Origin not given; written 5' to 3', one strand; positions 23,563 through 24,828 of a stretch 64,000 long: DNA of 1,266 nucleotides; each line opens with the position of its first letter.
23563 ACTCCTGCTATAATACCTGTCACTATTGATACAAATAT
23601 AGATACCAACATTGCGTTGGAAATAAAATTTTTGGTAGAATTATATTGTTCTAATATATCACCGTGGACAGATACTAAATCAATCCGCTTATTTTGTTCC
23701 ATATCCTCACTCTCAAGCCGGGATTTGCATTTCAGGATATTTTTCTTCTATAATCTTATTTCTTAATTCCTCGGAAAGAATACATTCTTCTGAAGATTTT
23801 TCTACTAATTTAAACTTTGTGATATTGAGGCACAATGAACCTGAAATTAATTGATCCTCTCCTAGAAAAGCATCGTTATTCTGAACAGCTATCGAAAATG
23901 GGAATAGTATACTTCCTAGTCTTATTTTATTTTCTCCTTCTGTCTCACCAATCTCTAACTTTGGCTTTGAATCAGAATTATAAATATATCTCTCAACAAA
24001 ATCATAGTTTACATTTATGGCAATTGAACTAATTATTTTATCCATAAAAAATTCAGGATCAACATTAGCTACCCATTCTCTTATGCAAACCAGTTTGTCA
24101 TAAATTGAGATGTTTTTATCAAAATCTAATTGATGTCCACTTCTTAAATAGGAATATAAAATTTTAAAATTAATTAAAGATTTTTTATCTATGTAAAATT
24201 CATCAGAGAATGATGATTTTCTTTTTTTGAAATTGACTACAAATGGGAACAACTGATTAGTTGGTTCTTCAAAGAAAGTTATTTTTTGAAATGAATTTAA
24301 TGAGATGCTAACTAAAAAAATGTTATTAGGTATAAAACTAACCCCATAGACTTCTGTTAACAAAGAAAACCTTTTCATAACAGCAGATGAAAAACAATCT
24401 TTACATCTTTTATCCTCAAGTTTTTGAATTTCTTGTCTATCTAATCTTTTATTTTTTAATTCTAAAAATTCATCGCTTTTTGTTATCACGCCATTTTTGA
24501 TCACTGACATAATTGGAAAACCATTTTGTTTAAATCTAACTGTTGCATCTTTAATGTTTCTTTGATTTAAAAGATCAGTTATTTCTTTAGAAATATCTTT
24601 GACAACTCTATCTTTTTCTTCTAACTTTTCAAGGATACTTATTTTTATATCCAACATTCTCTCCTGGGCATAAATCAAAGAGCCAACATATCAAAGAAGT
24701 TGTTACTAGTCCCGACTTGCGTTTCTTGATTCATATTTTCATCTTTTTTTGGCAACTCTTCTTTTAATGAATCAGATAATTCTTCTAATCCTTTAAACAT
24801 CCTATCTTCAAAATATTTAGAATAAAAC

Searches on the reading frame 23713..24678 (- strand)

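Call 103: search_protein_families(library=phrogs, proteins=[window:23713-24678:-], max_evalue=0.01)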
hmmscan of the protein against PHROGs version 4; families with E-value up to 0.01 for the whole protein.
window:23713-24678:- (321 aa): 1 family
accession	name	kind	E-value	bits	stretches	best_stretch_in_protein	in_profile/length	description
phrog_27619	-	unknown function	0.008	17.4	0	21-106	12-94/114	-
